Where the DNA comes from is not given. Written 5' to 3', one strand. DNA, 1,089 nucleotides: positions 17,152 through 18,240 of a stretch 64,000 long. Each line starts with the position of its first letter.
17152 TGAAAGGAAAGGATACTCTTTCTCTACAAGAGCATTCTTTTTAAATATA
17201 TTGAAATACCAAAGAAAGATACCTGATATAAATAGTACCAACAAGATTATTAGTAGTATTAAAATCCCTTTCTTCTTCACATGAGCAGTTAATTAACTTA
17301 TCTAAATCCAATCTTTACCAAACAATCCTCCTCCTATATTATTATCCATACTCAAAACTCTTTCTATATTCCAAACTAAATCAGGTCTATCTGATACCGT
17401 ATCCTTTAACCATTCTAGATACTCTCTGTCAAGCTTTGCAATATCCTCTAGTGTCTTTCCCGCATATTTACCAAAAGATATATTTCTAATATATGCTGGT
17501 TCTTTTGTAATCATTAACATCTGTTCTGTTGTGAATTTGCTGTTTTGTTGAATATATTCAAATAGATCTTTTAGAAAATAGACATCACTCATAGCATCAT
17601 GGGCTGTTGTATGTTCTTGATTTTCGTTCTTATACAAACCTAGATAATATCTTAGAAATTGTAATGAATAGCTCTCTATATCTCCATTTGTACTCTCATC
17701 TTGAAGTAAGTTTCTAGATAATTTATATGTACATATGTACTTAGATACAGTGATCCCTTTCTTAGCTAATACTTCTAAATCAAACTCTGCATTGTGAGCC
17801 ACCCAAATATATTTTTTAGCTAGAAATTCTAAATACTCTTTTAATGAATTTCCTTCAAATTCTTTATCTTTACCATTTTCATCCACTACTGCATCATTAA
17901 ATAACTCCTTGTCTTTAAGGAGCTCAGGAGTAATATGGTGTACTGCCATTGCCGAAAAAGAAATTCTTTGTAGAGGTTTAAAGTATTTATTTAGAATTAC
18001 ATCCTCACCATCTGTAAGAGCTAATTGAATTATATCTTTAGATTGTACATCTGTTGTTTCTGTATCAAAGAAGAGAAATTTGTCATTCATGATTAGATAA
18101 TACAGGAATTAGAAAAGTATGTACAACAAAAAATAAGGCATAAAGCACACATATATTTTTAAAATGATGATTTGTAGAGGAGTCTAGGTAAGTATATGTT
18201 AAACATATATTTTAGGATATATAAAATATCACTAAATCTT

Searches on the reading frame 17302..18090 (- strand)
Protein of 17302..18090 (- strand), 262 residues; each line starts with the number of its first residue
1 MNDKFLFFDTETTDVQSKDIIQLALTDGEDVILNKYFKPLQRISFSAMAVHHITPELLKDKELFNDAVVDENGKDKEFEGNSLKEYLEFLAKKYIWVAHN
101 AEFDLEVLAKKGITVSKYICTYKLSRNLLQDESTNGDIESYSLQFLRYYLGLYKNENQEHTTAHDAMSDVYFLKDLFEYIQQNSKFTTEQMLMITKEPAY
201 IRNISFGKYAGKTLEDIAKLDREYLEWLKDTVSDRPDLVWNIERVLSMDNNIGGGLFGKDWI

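Call 9: search_protein_families(library=pfam, proteins=[window:17302-18090:-], max_evalue=0.01)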
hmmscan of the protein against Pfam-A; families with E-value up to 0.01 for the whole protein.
window:17302-18090:- (262 aa): 3 families
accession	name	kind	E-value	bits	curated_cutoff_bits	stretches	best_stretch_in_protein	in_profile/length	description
PF00929.31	RNase_T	-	1.2e-12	49.1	24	1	7-170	2-161/164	Exonuclease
PF20600.3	ExoX-like_C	-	6.4e-11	41.9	26.5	1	204-229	1-26/30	Exodeoxyribonuclease X-like C-terminal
PF01612.26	DNA_pol_A_exo1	-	4.8e-08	33.4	23.6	1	89-160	71-136/173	3'-5' exonuclease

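Call 14: find_encoding_contigs(protein=window:17302-18090:-, flank=10000, max_places=10)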
Protein window:17302-18090:- (262 aa): 3 contigs read that carry it; 2 places shown.
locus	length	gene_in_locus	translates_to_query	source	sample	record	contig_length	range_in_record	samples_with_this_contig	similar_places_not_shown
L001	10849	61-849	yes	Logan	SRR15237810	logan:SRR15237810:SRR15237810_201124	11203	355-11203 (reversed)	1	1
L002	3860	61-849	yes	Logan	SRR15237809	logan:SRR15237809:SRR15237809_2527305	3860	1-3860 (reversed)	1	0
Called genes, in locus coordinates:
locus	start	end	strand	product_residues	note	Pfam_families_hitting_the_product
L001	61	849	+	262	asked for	PF00929:RNase_T, PF01612:DNA_pol_A_exo1, PF20600:ExoX-like_C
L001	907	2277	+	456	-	-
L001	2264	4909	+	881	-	-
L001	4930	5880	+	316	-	-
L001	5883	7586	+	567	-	PF01558:POR, PF01855:POR_N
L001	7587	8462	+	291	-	PF02775:TPP_enzyme_C, PF12367:PFO_beta_C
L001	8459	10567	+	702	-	PF02629:CoA_binding, PF13380:CoA_binding_2, PF13607:Succ_CoA_lig, PF13549:ATP-grasp_5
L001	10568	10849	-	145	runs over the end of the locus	PF00383:dCMP_cyt_deam_1, PF14437:MafB19-deam, PF14439:Bd3614-deam (weak)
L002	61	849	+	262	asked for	PF00929:RNase_T, PF01612:DNA_pol_A_exo1, PF20600:ExoX-like_C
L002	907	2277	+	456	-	-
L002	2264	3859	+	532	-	?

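Call 24: find_homologous_proteins(query=window:17302-18090:-, max_evalue=1e-20)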
Query window:17302-18090:- (262 aa): 291 proteins with E <= 1e-20 among 706 candidates; the best 120 are listed.
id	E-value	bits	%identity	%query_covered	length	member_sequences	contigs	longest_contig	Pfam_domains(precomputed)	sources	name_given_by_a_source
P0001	6.8e-171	585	100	100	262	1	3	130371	PF00929.32,PF01612.27,PF20600.4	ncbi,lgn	-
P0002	3.5e-146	504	85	100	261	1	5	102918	PF00929.32,PF01612.27,PF20600.4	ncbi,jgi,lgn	ncbi:MAG: exonuclease domain-containing protein [Candidatus Dojkabacteria bacterium]|jgi:exodeoxyrib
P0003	1.9e-132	459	76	100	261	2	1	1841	PF00929.32,PF01612.27,PF20600.4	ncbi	-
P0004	8.1e-129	447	74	100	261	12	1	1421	PF00929.32,PF01612.27,PF20600.4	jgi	-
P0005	3.0e-128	445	75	100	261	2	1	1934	PF00929.32,PF01612.27,PF20600.4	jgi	-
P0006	6.0e-123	428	71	100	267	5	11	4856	PF00929.32,PF01612.27,PF20600.4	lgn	-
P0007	6.9e-123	427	73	98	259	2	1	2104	PF00929.32,PF01612.27,PF20600.4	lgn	-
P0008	7.9e-123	427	73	98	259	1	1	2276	PF00929.32,PF01612.27,PF20600.4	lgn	-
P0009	2.0e-122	426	70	100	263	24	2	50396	PF00929.32,PF01612.27,PF20600.4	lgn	-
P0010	2.2e-107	377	66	98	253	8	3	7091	PF00929.32,PF01612.27,PF20600.4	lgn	-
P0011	5.3e-105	369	65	98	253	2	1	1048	PF00929.32,PF01612.27,PF20600.4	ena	-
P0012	4.8e-104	366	64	95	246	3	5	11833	PF00929.32,PF01612.27,PF20600.4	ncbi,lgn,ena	-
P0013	5.1e-104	366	64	98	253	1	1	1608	PF00929.32,PF01612.27,PF20600.4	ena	-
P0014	7.8e-104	365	65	98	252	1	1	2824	PF00929.32,PF01612.27,PF20600.4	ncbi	-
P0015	1.1e-103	364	64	98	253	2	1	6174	PF00929.32,PF20600.4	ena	-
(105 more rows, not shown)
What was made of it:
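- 17302..18090 (-): exoX-like 3'-5' exonuclease gene (262 aa), the conserved gene downstream of E. calls 9, 24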

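Call 26: find_related_loci(query=A1, collection=metagenome_contigs, flank=3000)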
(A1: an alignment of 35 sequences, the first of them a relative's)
Query A1 (262 aa) in metagenome_contigs; peptide patterns used: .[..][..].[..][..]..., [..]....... (x = any residue, [..] = any of these).
339 stretches matched a pattern; 262 encode a relative of the query (tblastn E <= 1e-3); the best 80 are kept; 80 distinct loci.
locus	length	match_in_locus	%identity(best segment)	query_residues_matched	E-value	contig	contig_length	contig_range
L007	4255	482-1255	75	1-258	4e-136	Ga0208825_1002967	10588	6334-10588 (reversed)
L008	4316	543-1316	75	1-258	2e-134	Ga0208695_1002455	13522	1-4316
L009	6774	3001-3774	75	1-258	7e-134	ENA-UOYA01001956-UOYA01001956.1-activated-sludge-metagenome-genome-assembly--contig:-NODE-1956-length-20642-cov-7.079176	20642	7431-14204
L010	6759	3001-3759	66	1-258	2e-113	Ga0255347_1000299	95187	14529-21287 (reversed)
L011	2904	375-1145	62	1-256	2e-111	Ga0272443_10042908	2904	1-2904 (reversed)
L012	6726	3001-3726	64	3-246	5e-107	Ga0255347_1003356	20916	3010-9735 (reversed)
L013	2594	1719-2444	64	3-246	4e-111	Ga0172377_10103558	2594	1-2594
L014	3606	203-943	63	1-249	1e-107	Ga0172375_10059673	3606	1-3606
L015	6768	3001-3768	62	2-256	4e-105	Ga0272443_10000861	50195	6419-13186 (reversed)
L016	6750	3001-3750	61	3-257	4e-105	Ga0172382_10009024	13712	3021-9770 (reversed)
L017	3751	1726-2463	64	1-248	3e-106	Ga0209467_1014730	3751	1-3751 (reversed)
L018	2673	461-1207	63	1-248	1e-107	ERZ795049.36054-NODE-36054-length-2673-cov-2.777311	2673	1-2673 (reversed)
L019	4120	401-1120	63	1-249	9e-104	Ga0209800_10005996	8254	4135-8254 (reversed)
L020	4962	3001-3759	59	1-258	2e-102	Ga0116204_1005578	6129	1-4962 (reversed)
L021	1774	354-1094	60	1-248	7e-109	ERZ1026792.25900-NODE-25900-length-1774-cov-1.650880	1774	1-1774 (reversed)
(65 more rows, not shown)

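Call 34: find_encoding_contigs(protein=P0009, flank=4000, max_places=4)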
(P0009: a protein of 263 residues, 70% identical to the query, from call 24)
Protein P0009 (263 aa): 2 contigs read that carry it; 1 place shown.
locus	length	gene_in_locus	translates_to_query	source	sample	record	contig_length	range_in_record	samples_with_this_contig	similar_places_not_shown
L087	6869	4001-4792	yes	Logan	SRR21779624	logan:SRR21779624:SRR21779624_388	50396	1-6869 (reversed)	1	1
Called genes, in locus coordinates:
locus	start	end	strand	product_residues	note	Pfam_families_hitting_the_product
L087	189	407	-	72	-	-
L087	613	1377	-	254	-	PF00557:Peptidase_M24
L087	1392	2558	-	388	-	PF05970:PIF1 (weak), PF13604:AAA_30, PF00580:UvrD-helicase (weak), PF13245:AAA_19, PF01443:Viral_helicase1 (faint), PF18335:SH3_13 (weak), PF13538:UvrD_C_2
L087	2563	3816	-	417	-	PF03952:Enolase_N, PF00113:Enolase_C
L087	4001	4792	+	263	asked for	PF00929:RNase_T, PF01612:DNA_pol_A_exo1 (weak), PF20600:ExoX-like_C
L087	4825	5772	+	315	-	-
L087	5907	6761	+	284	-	-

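Call 35: find_encoding_contigs(protein=P0006, flank=4000, max_places=6)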
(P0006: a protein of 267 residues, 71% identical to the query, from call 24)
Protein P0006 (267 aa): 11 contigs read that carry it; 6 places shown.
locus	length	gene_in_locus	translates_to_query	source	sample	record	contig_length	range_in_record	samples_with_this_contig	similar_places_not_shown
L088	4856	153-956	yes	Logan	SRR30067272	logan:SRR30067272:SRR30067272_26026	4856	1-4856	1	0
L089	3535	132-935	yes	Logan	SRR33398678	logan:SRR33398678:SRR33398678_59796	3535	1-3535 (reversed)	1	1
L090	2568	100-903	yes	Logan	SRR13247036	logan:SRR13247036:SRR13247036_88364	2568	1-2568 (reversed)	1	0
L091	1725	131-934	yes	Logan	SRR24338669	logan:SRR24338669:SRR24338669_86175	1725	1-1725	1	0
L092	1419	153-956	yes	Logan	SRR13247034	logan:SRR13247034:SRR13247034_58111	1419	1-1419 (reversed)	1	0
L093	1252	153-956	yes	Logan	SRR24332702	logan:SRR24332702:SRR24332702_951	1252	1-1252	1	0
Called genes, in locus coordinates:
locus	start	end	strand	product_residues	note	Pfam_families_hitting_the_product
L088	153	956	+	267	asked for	PF01612:DNA_pol_A_exo1 (weak), PF00929:RNase_T, PF20600:ExoX-like_C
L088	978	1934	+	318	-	-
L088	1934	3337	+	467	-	-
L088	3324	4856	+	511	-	?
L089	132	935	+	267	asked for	PF01612:DNA_pol_A_exo1 (weak), PF00929:RNase_T, PF20600:ExoX-like_C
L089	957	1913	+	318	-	-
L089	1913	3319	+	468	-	-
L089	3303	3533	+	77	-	?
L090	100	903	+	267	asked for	PF01612:DNA_pol_A_exo1 (weak), PF00929:RNase_T, PF20600:ExoX-like_C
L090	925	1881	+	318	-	-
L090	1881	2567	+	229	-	?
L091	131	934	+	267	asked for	PF01612:DNA_pol_A_exo1 (weak), PF00929:RNase_T, PF20600:ExoX-like_C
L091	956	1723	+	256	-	?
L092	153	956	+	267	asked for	PF01612:DNA_pol_A_exo1 (weak), PF00929:RNase_T, PF20600:ExoX-like_C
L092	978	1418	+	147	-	?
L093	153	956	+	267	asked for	PF01612:DNA_pol_A_exo1 (weak), PF00929:RNase_T, PF20600:ExoX-like_C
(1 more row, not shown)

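Call 36: find_encoding_contigs(protein=P0003, flank=4000, max_places=4)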
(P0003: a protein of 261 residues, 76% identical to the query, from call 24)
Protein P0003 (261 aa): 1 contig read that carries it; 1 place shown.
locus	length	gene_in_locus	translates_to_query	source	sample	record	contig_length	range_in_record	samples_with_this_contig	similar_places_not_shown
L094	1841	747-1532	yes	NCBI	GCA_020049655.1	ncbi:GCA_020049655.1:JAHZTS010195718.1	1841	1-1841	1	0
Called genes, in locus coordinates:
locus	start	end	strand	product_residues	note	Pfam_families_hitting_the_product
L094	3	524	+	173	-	?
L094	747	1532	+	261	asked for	PF00929:RNase_T, PF01612:DNA_pol_A_exo1 (faint), PF20600:ExoX-like_C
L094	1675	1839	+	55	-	?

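Call 37: find_encoding_contigs(protein=P0007, flank=4000, max_places=4)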
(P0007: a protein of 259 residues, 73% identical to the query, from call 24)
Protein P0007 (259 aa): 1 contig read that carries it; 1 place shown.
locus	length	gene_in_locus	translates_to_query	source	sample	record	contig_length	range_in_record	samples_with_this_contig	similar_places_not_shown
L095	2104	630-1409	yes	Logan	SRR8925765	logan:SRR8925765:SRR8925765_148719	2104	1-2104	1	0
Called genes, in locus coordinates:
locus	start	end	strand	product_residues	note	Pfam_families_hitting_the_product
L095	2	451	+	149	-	?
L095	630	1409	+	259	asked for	PF00929:RNase_T, PF01612:DNA_pol_A_exo1 (weak), PF20600:ExoX-like_C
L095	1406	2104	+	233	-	?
